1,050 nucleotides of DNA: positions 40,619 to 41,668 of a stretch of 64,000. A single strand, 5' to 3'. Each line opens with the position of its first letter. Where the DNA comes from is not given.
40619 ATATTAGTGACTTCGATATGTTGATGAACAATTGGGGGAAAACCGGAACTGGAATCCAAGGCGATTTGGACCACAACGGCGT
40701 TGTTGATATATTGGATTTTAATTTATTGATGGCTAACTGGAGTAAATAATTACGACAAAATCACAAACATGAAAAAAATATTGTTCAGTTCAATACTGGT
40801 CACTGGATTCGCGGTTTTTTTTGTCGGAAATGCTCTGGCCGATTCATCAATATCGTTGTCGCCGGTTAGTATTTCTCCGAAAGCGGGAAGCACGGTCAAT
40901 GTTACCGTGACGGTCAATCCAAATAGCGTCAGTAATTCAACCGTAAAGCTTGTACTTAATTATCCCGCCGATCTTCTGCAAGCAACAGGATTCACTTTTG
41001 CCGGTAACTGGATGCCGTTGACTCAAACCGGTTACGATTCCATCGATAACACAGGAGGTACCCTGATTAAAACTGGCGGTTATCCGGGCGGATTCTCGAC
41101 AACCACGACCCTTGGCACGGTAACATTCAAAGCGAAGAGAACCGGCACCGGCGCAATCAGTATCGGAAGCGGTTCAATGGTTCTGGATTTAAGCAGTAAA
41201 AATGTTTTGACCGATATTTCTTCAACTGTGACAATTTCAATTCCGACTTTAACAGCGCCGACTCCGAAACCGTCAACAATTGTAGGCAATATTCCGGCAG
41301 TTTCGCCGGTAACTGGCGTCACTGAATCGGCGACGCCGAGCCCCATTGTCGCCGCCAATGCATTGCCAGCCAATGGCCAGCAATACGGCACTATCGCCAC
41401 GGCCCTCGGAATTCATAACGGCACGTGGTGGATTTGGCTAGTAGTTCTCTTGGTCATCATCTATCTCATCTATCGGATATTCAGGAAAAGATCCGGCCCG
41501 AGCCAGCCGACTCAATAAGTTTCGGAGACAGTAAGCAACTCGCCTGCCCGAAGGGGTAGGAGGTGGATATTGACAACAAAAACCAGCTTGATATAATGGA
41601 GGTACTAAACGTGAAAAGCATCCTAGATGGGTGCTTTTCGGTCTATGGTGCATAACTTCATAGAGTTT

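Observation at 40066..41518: Adjacent dockerin-bearing and cohesin-like anchored proteins: a minimal cohesin-dockerin surface attachment pair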

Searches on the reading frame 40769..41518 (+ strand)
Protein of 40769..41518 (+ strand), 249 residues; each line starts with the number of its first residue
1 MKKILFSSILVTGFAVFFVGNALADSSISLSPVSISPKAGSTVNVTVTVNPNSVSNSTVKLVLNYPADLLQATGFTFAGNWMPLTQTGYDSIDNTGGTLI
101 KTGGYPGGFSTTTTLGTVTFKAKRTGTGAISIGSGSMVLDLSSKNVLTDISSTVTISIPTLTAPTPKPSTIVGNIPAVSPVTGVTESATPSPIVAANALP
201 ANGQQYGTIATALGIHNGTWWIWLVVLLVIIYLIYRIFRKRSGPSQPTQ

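Call 3: search_protein_families(library=pfam, proteins=[window:40769-41518:+], max_evalue=0.1)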
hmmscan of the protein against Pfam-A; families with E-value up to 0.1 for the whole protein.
window:40769-41518:+ (249 aa): 5 families
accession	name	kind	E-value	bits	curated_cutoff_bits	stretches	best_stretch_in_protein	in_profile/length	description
PF00963.24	Cohesin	-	0.00037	21.1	24.1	1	34-155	7-138/139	Cohesin domain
PF06724.16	DUF1206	-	0.0036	17.8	26.2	1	195-239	21-66/70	Domain of Unknown Function (DUF1206)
PF12669.12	FeoB_associated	-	0.032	14.9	27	1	218-241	1-24/44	FeoB-associated Cys-rich membrane protein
PF05620.16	TMEM208_SND2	-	0.039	14.2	22.9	1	215-241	110-137/167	SRP-independent targeting protein 2/TMEM208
PF06480.20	FtsH_ext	-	0.064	13.9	25.5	1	220-243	1-22/103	FtsH Extracellular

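Call 7: search_solved_structures(query=window:40769-41518:+, max_evalue=10, show_alignments=2)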
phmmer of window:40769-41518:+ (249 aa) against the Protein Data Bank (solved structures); distinct sequences matched with E-value up to 10: 1.
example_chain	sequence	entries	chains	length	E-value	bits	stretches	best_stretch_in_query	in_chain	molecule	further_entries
2na6_A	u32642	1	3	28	0.74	12.6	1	217-242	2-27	Tumor necrosis factor receptor superfamily member 6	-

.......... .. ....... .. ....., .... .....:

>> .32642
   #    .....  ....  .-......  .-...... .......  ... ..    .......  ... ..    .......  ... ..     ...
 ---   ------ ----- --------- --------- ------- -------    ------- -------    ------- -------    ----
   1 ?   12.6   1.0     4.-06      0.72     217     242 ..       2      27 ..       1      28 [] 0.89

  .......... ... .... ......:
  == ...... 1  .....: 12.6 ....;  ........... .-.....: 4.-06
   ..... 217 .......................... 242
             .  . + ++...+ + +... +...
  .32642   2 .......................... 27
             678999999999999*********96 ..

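Call 9: find_homologous_proteins(query=window:40769-41518:+)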
Query window:40769-41518:+ (249 aa): 51 proteins with E <= 0.001 among 2143 candidates.
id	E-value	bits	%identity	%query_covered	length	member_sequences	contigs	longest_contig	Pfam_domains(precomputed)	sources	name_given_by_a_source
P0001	3.2e-64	235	52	97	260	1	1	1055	-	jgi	-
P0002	6.1e-57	211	49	97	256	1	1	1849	-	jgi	jgi:hypothetical protein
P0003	3.6e-46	176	44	98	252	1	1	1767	PF00963.25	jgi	-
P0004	3.8e-44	169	38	97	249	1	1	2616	-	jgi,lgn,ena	-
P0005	1.5e-43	167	41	97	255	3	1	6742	-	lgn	-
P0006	1.6e-43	167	49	68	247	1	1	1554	-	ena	-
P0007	9.9e-43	164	39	97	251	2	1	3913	-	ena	-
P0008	3.4e-42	163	41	97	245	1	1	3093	-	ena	-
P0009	1.8e-41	160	52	64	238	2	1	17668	-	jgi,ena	-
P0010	5.6e-41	159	41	98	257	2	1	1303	-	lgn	-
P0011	8.1e-40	155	50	63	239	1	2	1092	-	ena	-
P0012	3.9e-39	153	49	69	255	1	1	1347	PF00963.25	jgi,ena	-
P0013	4.2e-39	153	47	56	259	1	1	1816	PF00963.25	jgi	-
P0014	8.6e-39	152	48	59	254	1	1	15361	-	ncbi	-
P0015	1.1e-38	151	36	90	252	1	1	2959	PF00963.25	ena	-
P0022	8.3e-36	142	43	77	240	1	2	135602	PF00963.25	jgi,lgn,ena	jgi:hypothetical protein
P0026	3.3e-35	140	52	50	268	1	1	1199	PF00963.25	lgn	-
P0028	9.7e-35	138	45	68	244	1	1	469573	-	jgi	jgi:hypothetical protein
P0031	6.5e-34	136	39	99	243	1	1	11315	PF00963.25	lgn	-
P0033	4.6e-33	133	48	59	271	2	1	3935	PF00963.25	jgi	jgi:hypothetical protein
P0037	2.5e-32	130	42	57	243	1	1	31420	PF00963.25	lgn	-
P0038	3.3e-32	130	52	53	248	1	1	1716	PF00963.25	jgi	jgi:hypothetical protein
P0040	5.6e-32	129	42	71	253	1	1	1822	PF00963.25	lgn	-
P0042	1.5e-30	125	47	64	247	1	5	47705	PF00963.25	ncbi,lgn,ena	-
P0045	8.2e-29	119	46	61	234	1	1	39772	PF00963.25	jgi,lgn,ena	-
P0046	1.3e-27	115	44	62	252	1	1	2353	PF00963.25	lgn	-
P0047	3.4e-27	114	41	66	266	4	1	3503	PF00963.25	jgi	jgi:hypothetical protein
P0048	1.3e-26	112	45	55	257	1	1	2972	PF00963.25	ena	-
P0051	7.3e-20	90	39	49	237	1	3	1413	PF00963.25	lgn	-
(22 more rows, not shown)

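Call 11: search_protein_families(library=pfam, alignment_id=A1, max_evalue=0.01)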
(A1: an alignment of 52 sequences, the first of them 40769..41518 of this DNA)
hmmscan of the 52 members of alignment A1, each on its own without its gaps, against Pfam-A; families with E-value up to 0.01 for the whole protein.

A. member 1, window:40769-41518:+ (249 aa): 2 families
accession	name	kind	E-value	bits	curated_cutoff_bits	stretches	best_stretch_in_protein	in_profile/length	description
PF00963.24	Cohesin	-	0.00037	21.1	24.1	1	34-155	7-138/139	Cohesin domain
PF06724.16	DUF1206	-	0.0036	17.8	26.2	1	195-239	21-66/70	Domain of Unknown Function (DUF1206)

B. families by the number of members that match (of 52 scanned): 14 families
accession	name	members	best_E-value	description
PF00963.24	Cohesin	28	6.2e-11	Cohesin domain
PF12669.12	FeoB_associated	4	0.001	FeoB-associated Cys-rich membrane protein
PF02368.24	Big_2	3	0.00032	Bacterial Ig-like domain (group 2)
PF17410.7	Stevor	3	0.002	Subtelomeric Variable Open Reading frame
PF02009.21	RIFIN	2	0.0007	Rifin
PF14283.11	CD1107-like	2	0.0066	Mobile element protein CD1107-like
PF06024.17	Orf78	2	0.0078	Orf78 (ac78)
PF07987.16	DUF1775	1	0.0017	Domain of unkown function (DUF1775)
PF24696.1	UGSC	1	0.0029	UGSC family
PF06280.18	fn3_5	1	0.0032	Fn3-like domain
PF06724.16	DUF1206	1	0.0036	Domain of Unknown Function (DUF1206)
PF02472.21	ExbD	1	0.0053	Biopolymer transport protein ExbD/TolR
PF22544.2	HYDIN_VesB_CFA65-like_Ig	1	0.008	HYDIN/CFA65/VesB-like, Ig-like domain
PF14155.11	DUF4307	1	0.0083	Domain of unknown function (DUF4307)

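Call 12: search_solved_structures(query=A1, max_evalue=1, show_alignments=2)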
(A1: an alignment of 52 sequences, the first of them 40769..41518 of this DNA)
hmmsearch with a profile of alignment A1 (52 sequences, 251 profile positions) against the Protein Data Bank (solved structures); distinct sequences matched with E-value up to 1: 2.
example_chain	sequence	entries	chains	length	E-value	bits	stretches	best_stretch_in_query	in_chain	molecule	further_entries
2l04_A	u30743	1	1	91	0.0043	19.8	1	22-57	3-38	Major tail protein V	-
7seg_L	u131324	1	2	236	0.33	13.7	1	1-46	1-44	anti-CD16a Fab light chain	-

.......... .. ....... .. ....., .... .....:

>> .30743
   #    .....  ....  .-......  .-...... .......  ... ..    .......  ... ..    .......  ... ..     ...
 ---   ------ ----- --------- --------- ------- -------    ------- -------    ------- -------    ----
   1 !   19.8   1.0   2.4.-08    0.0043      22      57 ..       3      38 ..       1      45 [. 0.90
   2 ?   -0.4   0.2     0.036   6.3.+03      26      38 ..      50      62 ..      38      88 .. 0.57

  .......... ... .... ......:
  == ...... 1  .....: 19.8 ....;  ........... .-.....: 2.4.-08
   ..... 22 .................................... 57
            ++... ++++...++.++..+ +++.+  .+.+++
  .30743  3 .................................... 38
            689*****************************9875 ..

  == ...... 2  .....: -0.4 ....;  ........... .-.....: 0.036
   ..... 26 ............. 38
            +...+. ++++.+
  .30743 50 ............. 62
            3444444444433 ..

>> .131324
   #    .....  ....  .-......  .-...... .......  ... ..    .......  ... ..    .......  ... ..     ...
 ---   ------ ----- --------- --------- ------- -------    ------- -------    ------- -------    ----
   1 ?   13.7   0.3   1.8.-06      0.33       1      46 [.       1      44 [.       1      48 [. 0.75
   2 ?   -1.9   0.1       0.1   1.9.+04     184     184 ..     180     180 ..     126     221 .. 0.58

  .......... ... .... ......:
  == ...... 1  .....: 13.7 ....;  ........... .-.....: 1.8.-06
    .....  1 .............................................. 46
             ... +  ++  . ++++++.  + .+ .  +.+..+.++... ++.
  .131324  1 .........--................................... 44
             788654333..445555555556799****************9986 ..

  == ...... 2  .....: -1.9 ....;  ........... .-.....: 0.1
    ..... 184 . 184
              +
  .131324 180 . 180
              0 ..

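Call 14: find_encoding_contigs(protein=P0028, flank=8000, max_places=2)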
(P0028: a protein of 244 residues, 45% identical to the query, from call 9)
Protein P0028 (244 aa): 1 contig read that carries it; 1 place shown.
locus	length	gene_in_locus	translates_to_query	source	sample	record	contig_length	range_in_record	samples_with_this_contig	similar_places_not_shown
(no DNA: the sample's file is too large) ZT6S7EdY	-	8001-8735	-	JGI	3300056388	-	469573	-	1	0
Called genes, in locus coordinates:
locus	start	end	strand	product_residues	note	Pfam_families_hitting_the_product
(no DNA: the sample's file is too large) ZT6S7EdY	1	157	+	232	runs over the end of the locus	PF22935:RM44_endonuclase, PF14622:Ribonucleas_3_3, PF00636:Ribonuclease_3, PF00035:dsrm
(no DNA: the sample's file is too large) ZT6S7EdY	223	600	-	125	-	PF05635:23S_rRNA_IVP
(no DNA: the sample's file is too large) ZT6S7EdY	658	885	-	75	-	-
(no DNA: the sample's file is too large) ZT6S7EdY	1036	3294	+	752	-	PF02463:SMC_N, PF13175:AAA_15, PF13476:AAA_23 (faint), PF13304:AAA_21 (weak)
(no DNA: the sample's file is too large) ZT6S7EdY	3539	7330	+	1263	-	PF18887:MBG_3, PF18676:MBG_2, PF18887:MBG_3, PF18657:YDG, PF18676:MBG_2 (weak), PF18657:YDG, PF18676:MBG_2 (weak), PF18657:YDG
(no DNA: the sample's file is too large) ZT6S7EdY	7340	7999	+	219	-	-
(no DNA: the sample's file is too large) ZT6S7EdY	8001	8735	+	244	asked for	-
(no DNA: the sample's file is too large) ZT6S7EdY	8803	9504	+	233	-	PF13365:Trypsin_2 (faint)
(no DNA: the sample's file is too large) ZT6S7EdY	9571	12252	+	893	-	PF02861:Clp_N, PF23569:NBD_SMAX1, PF00004:AAA, PF17871:AAA_lid_9, PF00004:AAA, PF07724:AAA_2, PF07728:AAA_5, PF10431:ClpB_D2-small, +9 more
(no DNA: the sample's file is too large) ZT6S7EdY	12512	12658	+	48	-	-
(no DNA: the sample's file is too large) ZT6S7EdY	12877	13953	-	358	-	PF01168:Ala_racemase_N, PF00842:Ala_racemase_C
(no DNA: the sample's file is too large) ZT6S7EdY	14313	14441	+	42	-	-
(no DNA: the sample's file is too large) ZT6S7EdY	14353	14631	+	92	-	-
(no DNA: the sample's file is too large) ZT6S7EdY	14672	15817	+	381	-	-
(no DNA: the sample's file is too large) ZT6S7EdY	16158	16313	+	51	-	PF00471:Ribosomal_L33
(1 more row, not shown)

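Call 15: find_encoding_contigs(protein=P0022, flank=8000, max_places=2)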
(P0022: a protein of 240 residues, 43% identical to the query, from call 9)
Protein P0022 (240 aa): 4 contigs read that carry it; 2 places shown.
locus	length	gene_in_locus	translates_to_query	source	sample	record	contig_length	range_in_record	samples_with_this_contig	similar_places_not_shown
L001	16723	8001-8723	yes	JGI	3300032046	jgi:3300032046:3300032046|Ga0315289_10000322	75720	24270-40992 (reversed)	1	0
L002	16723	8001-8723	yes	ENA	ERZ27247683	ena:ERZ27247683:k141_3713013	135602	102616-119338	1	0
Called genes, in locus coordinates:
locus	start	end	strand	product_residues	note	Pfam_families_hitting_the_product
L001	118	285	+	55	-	-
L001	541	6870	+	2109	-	PF09136:Glucodextran_B, PF19078:Big_12, PF13205:Big_5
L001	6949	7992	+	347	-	PF00404:Dockerin_1 (faint)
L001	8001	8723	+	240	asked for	PF00963:Cohesin (weak)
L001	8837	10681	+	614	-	PF01565:FAD_binding_4, PF02913:FAD-oxidase_C, PF13183:Fer4_8 (weak), PF13187:Fer4_9 (faint)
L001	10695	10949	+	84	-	-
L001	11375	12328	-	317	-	PF08308:PEGA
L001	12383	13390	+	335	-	PF00022:Actin, PF06723:MreB_Mbl, PF00012:HSP70 (weak), PF14450:FtsA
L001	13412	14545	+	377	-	PF13439:Glyco_transf_4, PF13579:Glyco_trans_4_4 (faint), PF00534:Glycos_transf_1, PF13692:Glyco_trans_1_4, PF20706:GT4-conflict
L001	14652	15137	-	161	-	-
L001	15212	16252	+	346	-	PF13439:Glyco_transf_4, PF00534:Glycos_transf_1, PF13692:Glyco_trans_1_4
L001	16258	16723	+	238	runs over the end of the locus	PF13177:DNA_pol3_delta2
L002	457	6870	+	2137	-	PF09136:Glucodextran_B, PF19078:Big_12, PF13205:Big_5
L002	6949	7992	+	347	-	PF00404:Dockerin_1 (faint)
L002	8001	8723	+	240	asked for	PF00963:Cohesin (weak)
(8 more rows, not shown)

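Call 16: find_encoding_contigs(protein=P0042, flank=8000, max_places=2)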
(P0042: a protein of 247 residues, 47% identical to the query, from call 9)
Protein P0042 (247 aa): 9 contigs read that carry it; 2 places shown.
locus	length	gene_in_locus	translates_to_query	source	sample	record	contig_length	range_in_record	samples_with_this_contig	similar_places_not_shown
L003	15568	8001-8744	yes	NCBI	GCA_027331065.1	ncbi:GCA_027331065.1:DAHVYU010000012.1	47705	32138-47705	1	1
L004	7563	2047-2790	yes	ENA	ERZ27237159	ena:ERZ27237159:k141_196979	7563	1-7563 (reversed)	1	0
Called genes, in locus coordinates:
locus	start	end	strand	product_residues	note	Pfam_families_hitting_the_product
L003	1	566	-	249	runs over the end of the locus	PF03602:Cons_hypoth95, PF05175:MTS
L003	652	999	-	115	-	PF00076:RRM_1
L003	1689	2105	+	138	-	-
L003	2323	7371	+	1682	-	PF13750:Big_3_3 (faint), PF15418:DUF4625 (faint), PF16403:Bact_surface_Ig-like (faint), PF19077:Big_13 (weak), PF02494:HYR, PF00041:fn3 (weak), PF16656:Pur_ac_phosph_N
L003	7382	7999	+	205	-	PF13290:CHB_HEX_C_1, PF13287:Fn3_assoc, PF00404:Dockerin_1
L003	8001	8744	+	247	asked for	PF00963:Cohesin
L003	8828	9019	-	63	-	-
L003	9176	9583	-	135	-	-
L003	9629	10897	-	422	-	PF12704:MacB_PCD, PF02687:FtsX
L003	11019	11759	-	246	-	PF00005:ABC_tran, PF02463:SMC_N (faint)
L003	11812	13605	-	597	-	PF00364:Biotin_lipoyl (faint), PF25917:BSH_RND (weak), PF25990:Beta-barrel_YknX, PF25954:Beta-barrel_RND_2 (weak)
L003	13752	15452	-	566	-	PF01565:FAD_binding_4, PF02913:FAD-oxidase_C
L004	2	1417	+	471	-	?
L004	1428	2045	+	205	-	PF13290:CHB_HEX_C_1, PF13287:Fn3_assoc, PF00404:Dockerin_1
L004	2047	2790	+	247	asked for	PF00963:Cohesin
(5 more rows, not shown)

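Call 17: predict_structure(alignment_id=A1)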
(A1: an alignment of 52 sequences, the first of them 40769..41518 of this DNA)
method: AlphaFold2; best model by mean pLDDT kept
length: 249 residues; sequences in the alignment: 52
mean_pLDDT: 82.5   pTM: 0.64
mean pLDDT of the five models: 82.5, 82.5, 82.3, 82.0, 81.5
residues with pLDDT >= 90: 138; 70-90: 46; 50-70: 41; < 50: 24
segments of 3 or more residues with pLDDT < 50: 198-215
pLDDT, mean of each block of 10 residues (from residue 1): 73 68 82 96 98 94 98 97 96 98 96 98 97 97 92 90 82 58 55 52 43 53 87 92 70
secondary structure, 60 per line:
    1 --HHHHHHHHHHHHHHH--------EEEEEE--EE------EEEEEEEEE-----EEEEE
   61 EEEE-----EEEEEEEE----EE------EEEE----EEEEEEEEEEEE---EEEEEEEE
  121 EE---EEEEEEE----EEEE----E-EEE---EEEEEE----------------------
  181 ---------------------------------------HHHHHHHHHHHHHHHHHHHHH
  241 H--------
elements in order: H3-17 E26-31 E42-50 E56-64 E70-77 E90-93 E98-109 E113-122 E126-132 E137-140 E147-149 E153-158 H220-241

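Call 21: fold_search(model_id=the predicted structure, library=pdb)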
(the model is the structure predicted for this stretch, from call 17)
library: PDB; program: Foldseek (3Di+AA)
matches with E <= 10: 1997; with E <= 0.001: 63
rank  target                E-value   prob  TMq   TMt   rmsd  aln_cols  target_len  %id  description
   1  6kgd_A                2.8e-09  1.00  0.44  0.71   3.4       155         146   18  Crystal structure of CaDoc0917(R49D)-CaCohA2 complex at pH 8.0 (released 2020-07-08)
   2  6kgf_C                3.3e-09  1.00  0.45  0.73   2.9       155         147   17  Crystal structure of CaDoc0917(R16D)-CaCohA2 complex at pH 8.2 (released 2020-07-08)
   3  6kgc_A                3.5e-09  1.00  0.44  0.72   3.2       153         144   18  Crystal structure of CaDoc0917(R49D)-CaCohA2 complex at pH 5.4 (released 2020-07-08)
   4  6kge_A                1.4e-08  1.00  0.43  0.72   3.2       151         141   18  Crystal structure of CaDoc0917(R16D)-CaCohA2 complex at pH 5.5 (released 2020-07-08)
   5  5k39_A                1.5e-08  1.00  0.39  0.56   5.8       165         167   17  THE TYPE II COHESIN DOCKERIN COMPLEX FROM CLOSTRIDIUM THERMOCELLUM (released 2017-03-29)
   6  6kgf_A                1.7e-08  1.00  0.43  0.72   3.2       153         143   18  Crystal structure of CaDoc0917(R16D)-CaCohA2 complex at pH 8.2 (released 2020-07-08)
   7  1qzn                  5.4e-08  1.00  0.39  0.54   5.6       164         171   19  Crystal Structure Analysis of a type II cohesin domain from the cellulosome of Acetivibrio cellulolyticus (released 2004-09-21)
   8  3ghp_A                5.7e-08  1.00  0.38  0.49  10.5       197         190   15  Structure of the second type II cohesin module from the adaptor ScaA scaffoldin of Acetivibrio cellulolyticus (includi (released 2009-06-23)
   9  2vn6_A                6.1e-08  1.00  0.41  0.63   3.6       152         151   18  The Clostridium cellulolyticum dockerin displays a dual binding mode for its cohesin partner (released 2008-05-13)
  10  1g1k_A                9.3e-08  1.00  0.42  0.70   3.3       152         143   16  COHESIN MODULE FROM THE CELLULOSOME OF CLOSTRIDIUM CELLULOLYTICUM (released 2000-11-22)
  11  2vn5_C                9.9e-08  1.00  0.43  0.68   3.3       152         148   16  The Clostridium cellulolyticum dockerin displays a dual binding mode for its cohesin partner (released 2008-05-20)
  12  6kg8_MODEL_1_A        1.0e-07  1.00  0.43  0.66   3.1       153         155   18  Solution structure of CaCohA2 from Clostridium acetobutylicum (released 2020-07-08)
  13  3l8q_C                1.7e-07  1.00  0.39  0.30   5.9       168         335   18  Structure analysis of the type II cohesin dyad from the adaptor ScaA scaffoldin of Acetivibrio cellulolyticus (released 2010-05-05)
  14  5nrm_A                2.0e-07  1.00  0.41  0.67   3.5       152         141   16  Crystal structure of the sixth cohesin from Acetivibrio cellulolyticus' scaffoldin B in complex with Cel5 dockerin S51 (released 2018-01-31)
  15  4dh2_A                2.1e-07  1.00  0.43  0.65   3.1       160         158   16  Crystal structure of Coh-OlpC(Cthe_0452)-Doc435(Cthe_0435) complex: A novel type I Cohesin-Dockerin complex from Clost (released 2012-11-28)
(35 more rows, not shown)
